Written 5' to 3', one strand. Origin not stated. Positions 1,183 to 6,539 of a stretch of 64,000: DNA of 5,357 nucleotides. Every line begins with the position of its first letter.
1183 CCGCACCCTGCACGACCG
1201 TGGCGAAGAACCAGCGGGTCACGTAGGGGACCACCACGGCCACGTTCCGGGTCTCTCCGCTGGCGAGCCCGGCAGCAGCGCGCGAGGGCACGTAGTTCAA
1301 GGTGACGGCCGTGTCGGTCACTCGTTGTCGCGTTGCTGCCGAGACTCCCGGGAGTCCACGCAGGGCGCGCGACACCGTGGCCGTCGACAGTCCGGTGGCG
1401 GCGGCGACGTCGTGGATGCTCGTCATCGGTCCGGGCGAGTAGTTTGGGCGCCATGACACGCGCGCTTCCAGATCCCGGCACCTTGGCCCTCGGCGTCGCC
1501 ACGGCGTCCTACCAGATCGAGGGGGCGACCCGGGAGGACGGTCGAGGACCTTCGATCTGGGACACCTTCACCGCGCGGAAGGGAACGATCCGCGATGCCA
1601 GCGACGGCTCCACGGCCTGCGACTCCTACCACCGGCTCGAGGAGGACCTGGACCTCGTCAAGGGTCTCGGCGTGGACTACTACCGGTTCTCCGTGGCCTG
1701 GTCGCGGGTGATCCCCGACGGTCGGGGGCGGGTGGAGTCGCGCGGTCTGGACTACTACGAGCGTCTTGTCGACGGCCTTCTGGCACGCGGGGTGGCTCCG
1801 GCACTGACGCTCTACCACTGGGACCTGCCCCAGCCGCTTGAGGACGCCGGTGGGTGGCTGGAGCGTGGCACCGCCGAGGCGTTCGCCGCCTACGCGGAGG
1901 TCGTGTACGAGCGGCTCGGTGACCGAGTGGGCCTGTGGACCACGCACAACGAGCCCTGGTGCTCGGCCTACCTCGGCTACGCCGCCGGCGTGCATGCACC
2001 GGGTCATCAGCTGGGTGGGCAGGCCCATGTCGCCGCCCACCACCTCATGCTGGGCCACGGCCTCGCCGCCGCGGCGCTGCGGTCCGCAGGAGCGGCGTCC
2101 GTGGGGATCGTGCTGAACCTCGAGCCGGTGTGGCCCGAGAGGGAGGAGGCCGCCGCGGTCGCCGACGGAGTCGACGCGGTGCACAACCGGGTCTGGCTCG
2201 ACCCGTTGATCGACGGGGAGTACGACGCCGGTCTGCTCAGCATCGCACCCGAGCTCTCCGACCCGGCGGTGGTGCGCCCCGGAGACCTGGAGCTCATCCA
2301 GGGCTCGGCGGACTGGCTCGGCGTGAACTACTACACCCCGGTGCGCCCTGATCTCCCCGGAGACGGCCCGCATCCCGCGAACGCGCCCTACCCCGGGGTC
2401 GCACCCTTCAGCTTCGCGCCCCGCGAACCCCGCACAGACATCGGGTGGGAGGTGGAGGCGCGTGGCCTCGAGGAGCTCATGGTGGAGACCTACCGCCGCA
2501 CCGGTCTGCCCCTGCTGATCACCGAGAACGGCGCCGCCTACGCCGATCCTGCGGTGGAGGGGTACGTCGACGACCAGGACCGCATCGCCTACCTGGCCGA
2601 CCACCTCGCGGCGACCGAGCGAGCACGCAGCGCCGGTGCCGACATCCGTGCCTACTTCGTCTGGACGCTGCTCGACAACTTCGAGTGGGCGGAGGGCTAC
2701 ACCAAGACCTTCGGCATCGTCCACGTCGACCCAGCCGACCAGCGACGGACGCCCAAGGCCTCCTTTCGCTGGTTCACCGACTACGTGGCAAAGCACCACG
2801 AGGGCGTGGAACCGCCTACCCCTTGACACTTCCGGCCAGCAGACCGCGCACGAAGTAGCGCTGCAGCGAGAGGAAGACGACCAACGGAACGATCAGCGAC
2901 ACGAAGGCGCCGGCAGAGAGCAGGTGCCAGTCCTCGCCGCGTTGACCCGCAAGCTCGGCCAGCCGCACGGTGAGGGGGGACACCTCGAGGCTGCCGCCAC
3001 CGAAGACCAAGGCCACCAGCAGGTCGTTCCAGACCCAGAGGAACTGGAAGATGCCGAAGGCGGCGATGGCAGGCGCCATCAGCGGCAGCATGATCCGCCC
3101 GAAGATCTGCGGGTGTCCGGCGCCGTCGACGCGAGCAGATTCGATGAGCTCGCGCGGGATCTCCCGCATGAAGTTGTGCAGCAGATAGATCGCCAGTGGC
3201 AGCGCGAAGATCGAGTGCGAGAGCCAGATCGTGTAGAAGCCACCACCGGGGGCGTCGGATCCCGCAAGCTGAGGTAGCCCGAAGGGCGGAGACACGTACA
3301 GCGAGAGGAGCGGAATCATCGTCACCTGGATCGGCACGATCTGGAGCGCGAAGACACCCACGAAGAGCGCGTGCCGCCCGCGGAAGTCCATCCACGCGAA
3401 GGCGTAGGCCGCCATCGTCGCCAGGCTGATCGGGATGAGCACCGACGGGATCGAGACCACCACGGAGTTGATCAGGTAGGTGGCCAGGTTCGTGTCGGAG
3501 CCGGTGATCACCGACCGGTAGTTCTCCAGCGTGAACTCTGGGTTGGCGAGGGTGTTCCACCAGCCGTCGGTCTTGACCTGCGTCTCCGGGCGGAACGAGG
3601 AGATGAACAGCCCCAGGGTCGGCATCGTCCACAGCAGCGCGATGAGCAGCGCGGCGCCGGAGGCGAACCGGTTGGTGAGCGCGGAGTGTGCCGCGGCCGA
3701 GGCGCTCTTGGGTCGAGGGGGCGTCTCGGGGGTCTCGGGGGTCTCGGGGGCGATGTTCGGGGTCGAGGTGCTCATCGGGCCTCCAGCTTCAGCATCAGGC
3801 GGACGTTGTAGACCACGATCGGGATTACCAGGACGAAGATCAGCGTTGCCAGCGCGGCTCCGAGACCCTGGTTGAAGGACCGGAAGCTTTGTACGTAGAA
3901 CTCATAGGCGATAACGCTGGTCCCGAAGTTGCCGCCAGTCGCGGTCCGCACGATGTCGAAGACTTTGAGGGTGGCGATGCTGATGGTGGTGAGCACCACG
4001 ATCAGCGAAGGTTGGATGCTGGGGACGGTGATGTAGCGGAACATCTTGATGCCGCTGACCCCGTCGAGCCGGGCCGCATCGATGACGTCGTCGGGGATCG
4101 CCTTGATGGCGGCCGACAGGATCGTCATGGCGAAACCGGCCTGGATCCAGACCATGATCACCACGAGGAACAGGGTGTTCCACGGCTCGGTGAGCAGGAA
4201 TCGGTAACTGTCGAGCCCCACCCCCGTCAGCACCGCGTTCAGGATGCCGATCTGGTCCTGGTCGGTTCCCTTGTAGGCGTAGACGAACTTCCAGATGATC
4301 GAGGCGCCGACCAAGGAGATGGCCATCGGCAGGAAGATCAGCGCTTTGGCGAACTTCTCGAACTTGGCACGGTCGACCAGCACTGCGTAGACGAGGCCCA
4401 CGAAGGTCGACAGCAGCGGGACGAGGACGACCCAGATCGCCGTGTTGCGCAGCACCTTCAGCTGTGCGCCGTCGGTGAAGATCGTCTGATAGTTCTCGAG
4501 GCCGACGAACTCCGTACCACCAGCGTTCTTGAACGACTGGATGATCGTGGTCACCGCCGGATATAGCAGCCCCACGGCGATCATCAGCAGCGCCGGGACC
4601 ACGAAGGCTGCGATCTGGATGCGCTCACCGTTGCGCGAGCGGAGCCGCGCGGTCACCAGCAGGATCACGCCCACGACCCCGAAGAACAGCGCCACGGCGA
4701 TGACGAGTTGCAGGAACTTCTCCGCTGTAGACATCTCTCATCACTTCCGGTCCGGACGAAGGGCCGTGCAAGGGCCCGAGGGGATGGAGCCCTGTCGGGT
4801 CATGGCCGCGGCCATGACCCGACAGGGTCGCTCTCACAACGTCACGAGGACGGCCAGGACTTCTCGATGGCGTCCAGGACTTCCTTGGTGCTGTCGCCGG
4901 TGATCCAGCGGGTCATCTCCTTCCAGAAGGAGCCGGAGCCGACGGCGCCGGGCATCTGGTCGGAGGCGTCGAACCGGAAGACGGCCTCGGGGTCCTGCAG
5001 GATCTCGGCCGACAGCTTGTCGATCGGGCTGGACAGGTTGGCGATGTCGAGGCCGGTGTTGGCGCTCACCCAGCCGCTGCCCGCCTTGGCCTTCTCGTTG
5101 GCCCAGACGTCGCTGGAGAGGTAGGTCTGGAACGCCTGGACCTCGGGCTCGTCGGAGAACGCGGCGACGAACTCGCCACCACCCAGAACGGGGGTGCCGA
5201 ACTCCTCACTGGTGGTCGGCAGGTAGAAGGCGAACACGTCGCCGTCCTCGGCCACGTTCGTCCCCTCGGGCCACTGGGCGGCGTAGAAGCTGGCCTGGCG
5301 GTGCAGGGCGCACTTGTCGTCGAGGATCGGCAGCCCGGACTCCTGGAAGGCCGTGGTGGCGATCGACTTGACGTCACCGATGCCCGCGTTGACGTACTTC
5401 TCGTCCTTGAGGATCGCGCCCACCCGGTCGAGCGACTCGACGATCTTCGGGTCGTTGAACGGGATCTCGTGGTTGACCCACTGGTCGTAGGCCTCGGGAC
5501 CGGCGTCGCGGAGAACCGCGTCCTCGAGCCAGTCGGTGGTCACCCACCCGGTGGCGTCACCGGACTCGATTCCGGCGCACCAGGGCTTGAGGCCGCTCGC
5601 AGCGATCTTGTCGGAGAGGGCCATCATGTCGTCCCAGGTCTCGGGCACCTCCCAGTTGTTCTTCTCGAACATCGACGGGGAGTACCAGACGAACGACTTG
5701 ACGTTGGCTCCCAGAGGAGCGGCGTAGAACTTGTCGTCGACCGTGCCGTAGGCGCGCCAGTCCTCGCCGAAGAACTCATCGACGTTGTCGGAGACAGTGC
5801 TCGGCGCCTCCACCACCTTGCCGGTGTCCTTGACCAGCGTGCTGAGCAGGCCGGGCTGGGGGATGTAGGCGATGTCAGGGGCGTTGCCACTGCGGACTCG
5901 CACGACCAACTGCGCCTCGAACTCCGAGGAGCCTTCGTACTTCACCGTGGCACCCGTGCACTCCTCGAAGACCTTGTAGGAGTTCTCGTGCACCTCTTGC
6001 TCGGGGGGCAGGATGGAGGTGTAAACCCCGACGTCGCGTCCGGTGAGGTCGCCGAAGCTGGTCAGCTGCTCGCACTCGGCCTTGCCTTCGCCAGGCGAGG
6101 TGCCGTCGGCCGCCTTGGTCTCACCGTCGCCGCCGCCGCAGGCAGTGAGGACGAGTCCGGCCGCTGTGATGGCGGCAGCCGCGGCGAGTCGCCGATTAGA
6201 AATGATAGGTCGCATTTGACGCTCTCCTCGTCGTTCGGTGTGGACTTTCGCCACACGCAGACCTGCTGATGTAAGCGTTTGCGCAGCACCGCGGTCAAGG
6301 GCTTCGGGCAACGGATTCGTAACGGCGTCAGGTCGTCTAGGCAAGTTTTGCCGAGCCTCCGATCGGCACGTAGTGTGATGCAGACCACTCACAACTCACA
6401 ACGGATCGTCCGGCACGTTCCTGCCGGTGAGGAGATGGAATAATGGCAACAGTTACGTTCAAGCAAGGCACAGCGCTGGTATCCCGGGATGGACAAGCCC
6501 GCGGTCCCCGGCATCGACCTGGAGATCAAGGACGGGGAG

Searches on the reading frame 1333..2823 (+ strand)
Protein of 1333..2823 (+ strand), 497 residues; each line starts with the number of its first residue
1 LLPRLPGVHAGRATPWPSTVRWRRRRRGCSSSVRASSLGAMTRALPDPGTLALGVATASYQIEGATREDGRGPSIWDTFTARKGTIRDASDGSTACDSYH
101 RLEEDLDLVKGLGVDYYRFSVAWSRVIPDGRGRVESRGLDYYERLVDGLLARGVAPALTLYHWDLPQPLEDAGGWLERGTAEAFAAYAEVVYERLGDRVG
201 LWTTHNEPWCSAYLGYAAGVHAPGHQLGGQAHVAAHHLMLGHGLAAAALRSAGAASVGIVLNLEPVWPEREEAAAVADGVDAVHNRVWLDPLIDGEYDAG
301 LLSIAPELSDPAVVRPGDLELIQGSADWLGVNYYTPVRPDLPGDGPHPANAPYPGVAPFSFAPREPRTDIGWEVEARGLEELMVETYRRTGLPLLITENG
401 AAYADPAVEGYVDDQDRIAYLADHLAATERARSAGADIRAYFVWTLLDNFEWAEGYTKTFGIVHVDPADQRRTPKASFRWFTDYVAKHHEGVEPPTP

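Call 57: search_protein_families(library=pfam, proteins=[window:1333-2823:+], max_evalue=0.0001)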
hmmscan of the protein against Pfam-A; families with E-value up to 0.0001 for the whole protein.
window:1333-2823:+ (497 aa): 1 family
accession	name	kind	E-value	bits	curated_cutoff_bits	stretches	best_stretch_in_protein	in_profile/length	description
PF00232.24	Glyco_hydro_1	-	9e-140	466.5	22.6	1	49-488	7-451/453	Glycosyl hydrolase family 1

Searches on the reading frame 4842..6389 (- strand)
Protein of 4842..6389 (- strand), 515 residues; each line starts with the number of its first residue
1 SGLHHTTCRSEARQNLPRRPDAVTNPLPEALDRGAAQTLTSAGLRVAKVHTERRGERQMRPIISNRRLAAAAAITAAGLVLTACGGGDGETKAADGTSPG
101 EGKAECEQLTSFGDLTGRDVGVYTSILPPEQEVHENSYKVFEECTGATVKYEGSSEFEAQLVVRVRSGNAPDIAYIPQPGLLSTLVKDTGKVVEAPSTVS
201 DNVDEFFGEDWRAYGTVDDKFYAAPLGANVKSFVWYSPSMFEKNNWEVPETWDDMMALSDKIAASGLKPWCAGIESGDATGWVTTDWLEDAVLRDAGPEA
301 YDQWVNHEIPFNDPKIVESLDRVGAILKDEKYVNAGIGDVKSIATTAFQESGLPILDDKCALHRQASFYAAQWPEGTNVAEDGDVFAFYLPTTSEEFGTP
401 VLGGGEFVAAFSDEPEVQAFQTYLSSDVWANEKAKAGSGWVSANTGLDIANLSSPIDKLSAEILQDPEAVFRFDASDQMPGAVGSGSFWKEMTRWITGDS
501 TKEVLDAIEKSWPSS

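Call 57: search_protein_families(library=pfam, proteins=[window:4842-6389:-], max_evalue=0.0001)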
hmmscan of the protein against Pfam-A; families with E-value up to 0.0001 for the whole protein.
window:4842-6389:- (515 aa): 1 family
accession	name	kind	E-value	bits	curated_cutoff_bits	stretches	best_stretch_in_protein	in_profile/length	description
PF13416.11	SBP_bac_8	-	1.1e-12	48.7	27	1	139-445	4-263/279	Bacterial extracellular solute-binding protein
